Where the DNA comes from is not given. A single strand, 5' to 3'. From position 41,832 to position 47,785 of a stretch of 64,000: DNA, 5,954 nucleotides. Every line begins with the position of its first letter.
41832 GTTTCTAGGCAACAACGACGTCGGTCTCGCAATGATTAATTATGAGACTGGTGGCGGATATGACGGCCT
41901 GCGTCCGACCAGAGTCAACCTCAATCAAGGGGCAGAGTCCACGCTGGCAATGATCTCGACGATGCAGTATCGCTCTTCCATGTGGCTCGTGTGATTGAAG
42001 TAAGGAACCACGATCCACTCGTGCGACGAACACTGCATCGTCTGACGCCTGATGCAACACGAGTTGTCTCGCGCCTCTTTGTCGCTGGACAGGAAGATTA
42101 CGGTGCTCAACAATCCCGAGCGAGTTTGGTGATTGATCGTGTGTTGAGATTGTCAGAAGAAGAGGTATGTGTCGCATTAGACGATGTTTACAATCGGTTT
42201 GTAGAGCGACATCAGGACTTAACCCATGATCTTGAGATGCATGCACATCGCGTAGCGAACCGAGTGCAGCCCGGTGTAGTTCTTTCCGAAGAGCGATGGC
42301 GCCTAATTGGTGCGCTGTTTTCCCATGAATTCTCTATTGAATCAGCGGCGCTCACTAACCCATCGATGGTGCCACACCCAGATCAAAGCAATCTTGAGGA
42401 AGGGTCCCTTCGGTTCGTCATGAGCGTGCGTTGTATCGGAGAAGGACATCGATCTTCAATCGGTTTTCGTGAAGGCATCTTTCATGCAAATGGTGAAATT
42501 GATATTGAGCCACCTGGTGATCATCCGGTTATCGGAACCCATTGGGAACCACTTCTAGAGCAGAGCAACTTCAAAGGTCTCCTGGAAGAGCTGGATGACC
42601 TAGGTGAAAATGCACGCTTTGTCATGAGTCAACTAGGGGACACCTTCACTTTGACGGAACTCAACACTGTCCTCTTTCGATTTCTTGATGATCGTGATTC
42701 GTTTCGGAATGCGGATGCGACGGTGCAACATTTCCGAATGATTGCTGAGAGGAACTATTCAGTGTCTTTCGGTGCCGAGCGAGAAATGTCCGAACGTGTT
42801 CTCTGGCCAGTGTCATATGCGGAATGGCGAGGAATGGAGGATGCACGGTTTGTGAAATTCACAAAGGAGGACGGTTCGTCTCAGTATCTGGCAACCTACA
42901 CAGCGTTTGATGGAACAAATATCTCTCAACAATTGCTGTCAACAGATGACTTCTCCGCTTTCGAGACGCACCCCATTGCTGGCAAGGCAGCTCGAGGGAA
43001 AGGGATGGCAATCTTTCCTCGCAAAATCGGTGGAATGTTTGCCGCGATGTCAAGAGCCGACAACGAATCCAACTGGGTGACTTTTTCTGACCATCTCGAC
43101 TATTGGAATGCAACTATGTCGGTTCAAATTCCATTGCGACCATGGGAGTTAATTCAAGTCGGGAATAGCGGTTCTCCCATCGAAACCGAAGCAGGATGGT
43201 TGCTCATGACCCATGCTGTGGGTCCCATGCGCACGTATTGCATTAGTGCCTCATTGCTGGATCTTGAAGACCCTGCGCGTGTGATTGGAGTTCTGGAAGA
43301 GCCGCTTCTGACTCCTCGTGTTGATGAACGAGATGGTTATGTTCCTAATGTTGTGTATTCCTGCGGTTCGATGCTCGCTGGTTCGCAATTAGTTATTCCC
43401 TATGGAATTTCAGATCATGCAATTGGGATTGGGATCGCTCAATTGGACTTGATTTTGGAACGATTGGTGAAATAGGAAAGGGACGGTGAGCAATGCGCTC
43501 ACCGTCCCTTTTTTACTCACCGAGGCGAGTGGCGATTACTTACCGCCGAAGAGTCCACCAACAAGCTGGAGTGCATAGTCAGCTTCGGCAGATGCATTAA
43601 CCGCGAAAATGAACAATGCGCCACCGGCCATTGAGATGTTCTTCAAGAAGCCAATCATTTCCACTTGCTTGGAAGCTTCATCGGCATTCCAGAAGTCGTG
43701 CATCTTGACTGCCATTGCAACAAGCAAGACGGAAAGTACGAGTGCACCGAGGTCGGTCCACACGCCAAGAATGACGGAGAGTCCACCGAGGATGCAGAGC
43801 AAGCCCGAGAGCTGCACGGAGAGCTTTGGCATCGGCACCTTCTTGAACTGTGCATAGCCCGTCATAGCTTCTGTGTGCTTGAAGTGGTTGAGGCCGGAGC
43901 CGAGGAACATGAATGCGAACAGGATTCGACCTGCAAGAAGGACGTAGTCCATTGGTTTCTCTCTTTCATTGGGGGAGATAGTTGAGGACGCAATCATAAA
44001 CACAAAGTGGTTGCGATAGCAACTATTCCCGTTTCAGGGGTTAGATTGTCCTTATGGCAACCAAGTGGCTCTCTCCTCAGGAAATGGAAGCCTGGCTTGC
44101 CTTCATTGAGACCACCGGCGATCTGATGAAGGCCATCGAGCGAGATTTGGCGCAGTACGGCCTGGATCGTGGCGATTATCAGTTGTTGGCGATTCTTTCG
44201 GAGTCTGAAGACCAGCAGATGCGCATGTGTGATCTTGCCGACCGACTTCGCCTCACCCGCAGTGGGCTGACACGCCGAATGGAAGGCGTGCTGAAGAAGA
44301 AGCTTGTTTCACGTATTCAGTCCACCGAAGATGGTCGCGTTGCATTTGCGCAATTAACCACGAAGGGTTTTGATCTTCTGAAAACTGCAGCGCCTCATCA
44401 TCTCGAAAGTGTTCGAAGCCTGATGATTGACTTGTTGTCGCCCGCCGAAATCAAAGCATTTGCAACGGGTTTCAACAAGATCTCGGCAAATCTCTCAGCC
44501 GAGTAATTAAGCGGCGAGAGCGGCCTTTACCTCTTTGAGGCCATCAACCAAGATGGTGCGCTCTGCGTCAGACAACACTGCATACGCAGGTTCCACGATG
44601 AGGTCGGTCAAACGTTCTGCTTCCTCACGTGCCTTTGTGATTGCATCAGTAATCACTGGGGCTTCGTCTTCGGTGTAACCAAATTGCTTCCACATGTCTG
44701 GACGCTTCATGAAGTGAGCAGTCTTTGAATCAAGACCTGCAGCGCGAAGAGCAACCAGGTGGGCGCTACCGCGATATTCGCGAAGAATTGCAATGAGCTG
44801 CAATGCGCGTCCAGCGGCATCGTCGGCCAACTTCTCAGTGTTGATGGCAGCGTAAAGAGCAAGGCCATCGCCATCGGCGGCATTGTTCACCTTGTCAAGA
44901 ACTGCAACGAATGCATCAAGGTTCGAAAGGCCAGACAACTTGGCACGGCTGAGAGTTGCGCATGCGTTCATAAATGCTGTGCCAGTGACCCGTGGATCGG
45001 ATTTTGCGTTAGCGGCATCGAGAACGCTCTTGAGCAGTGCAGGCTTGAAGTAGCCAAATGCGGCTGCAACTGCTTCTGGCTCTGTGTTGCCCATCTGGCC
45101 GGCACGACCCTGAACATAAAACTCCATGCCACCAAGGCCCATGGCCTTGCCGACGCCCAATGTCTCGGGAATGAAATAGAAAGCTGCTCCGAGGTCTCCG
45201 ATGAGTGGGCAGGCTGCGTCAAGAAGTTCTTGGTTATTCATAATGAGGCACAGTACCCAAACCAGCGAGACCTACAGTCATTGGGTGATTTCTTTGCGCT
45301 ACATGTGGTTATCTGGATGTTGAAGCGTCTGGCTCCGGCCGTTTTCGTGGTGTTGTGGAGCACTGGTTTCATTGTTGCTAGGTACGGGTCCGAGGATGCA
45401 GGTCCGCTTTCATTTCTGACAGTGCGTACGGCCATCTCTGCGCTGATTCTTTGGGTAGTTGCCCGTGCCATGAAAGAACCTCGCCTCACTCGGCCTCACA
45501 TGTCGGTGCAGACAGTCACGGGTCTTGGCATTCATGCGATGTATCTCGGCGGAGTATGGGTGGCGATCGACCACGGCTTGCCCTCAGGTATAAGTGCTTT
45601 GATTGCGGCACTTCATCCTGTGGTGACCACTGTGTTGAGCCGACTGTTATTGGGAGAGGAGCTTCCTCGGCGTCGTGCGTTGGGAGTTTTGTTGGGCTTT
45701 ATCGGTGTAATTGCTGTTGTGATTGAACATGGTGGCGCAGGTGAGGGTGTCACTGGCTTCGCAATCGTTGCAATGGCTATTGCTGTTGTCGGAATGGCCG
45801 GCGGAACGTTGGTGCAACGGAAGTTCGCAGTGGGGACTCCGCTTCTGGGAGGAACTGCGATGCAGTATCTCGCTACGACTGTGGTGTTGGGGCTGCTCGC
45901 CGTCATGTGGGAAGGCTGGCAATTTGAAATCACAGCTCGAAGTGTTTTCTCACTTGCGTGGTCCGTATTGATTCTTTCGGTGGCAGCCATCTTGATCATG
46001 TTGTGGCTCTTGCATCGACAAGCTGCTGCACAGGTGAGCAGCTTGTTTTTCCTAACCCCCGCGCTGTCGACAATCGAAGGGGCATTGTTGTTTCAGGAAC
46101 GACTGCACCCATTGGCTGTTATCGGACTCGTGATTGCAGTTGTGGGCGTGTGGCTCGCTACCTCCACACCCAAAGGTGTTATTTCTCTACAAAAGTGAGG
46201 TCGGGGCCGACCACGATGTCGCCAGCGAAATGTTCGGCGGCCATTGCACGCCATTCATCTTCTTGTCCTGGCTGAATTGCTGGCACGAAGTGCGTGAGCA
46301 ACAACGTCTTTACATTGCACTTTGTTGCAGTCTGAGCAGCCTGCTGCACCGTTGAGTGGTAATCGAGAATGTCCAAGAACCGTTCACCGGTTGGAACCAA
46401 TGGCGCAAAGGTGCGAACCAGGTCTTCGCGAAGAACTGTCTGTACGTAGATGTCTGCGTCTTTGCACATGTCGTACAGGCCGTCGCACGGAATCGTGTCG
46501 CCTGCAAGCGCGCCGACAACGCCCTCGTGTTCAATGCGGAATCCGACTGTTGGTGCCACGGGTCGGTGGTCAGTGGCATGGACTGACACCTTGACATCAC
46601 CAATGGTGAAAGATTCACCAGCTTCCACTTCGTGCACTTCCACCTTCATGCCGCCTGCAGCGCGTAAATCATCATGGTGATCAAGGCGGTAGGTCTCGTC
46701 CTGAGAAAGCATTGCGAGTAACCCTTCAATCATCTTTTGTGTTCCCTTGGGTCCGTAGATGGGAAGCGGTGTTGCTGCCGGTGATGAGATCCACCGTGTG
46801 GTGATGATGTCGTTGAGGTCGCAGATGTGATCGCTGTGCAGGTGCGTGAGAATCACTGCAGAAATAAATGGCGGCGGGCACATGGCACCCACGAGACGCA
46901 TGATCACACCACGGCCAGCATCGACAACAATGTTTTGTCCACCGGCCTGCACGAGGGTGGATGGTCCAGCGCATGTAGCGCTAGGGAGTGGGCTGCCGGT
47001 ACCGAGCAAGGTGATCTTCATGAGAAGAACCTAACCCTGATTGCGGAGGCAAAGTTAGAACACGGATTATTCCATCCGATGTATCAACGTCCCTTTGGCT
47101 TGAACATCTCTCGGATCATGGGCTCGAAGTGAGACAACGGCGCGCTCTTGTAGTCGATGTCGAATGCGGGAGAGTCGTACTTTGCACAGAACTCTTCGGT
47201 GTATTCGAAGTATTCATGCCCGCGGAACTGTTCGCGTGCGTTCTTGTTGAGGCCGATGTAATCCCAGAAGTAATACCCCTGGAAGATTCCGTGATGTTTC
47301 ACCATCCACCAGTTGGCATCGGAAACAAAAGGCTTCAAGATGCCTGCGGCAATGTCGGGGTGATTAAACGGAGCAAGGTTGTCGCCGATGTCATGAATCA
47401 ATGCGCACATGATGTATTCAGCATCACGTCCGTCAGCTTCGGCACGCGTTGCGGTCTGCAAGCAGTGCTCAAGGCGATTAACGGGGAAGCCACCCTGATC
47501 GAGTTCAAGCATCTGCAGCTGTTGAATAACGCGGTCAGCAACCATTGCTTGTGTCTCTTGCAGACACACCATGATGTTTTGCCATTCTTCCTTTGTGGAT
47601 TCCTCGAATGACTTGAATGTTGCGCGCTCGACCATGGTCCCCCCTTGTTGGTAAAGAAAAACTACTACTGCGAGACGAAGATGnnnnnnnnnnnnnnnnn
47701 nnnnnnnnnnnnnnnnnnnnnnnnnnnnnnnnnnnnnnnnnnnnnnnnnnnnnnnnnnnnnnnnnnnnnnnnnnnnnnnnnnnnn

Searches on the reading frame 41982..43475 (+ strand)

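Call 19: search_protein_families(library=pfam, proteins=[window:41982-43475:+], max_evalue=0.0001)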
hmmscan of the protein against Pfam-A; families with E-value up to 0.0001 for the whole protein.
window:41982-43475:+ (497 aa): 1 family
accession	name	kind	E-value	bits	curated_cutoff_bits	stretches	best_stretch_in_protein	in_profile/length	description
PF04041.19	Glyco_hydro_130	-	1.1e-28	100.6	26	1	268-493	82-316/320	beta-1,4-mannooligosaccharide phosphorylase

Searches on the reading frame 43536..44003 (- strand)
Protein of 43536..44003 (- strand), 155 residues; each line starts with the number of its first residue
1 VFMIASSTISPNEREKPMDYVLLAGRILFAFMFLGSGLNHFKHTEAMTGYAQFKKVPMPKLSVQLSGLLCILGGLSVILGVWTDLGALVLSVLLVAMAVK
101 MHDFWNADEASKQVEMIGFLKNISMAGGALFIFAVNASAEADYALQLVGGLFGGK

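Call 19: search_protein_families(library=pfam, proteins=[window:43536-44003:-], max_evalue=0.0001)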
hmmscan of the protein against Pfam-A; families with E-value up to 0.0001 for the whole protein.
window:43536-44003:- (155 aa): 3 families
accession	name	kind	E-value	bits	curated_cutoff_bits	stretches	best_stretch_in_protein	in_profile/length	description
PF07681.17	DoxX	-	4.4e-12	46.9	23.6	1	22-102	2-84/85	DoxX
PF02077.20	SURF4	-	2e-10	41.2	27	1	12-135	146-253/267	SURF4 family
PF05514.17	HR_lesion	-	9.1e-08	32.8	22.6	0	71-133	74-136/138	HR-like lesion-inducing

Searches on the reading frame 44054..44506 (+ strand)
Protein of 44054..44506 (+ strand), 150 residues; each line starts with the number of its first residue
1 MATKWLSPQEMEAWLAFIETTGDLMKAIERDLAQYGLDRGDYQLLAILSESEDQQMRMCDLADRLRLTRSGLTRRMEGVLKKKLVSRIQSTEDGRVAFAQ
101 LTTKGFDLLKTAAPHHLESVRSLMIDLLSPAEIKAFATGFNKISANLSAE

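Call 19: search_protein_families(library=pfam, proteins=[window:44054-44506:+], max_evalue=0.0001)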
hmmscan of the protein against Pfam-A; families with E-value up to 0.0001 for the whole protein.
window:44054-44506:+ (150 aa): 3 families
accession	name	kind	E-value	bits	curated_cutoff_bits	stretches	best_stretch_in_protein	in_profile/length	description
PF12802.13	MarR_2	-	2.1e-07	31.4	27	1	35-95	1-60/61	MarR family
PF22381.2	Staph_reg_Sar_Rot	-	1.1e-06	29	27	1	32-107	7-80/85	Transcriptional regulator SarA/Rot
PF01047.28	MarR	-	1.4e-06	28.5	24.6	1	40-96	4-58/59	MarR family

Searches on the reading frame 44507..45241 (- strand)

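Call 67: search_protein_families(library=pfam, proteins=[window:44507-45241:-], max_evalue=0.001)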
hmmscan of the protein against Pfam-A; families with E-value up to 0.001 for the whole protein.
window:44507-45241:- (244 aa): 1 family
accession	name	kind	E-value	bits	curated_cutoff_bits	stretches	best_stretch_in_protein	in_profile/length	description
PF21863.2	HTH_67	-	4.6e-35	122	27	1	16-243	10-262/268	Helix-turn-helix family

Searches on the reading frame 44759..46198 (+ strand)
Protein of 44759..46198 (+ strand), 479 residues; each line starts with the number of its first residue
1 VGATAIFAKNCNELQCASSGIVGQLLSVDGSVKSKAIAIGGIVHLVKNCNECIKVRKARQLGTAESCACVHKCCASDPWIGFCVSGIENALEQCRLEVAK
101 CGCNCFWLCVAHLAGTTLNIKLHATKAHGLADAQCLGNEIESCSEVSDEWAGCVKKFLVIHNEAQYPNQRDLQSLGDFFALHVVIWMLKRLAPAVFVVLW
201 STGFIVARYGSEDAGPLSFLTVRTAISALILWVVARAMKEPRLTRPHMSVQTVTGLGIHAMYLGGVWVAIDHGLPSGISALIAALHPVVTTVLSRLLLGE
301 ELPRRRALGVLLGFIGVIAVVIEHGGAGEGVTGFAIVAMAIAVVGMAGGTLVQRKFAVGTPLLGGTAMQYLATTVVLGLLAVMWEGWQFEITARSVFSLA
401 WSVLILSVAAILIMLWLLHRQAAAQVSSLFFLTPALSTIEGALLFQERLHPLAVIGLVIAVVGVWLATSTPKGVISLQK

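Call 19: search_protein_families(library=pfam, proteins=[window:44759-46198:+], max_evalue=0.0001)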
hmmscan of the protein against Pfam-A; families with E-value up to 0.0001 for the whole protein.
window:44759-46198:+ (479 aa): 1 family
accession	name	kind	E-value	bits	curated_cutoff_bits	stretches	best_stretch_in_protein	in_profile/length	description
PF00892.27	EamA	-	5.9e-24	85.3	28.2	2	196-321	10-134/135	EamA-like transporter family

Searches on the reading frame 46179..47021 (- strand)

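Call 19: search_protein_families(library=pfam, proteins=[window:46179-47021:-], max_evalue=0.0001)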
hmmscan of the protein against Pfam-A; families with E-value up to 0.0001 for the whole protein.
window:46179-47021:- (280 aa): 3 families
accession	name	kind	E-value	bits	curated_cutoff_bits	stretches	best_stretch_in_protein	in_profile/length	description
PF12706.13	Lactamase_B_2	-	8.2e-21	74.9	27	1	30-245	2-200/200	Beta-lactamase superfamily domain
PF00753.33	Lactamase_B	-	1.9e-10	41.4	22.7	1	17-177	4-151/196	Metallo-beta-lactamase superfamily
PF13483.12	Lactamase_B_3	-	4.4e-06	27.2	24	1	22-166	10-101/160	Beta-lactamase superfamily domain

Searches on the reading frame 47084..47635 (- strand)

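Call 67: search_protein_families(library=pfam, proteins=[window:47084-47635:-], max_evalue=0.001)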
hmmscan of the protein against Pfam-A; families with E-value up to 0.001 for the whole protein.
window:47084-47635:- (183 aa): 1 family
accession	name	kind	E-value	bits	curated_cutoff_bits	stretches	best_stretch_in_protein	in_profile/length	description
PF01966.28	HD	-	0.0008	20.1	22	0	54-121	1-92/116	HD domain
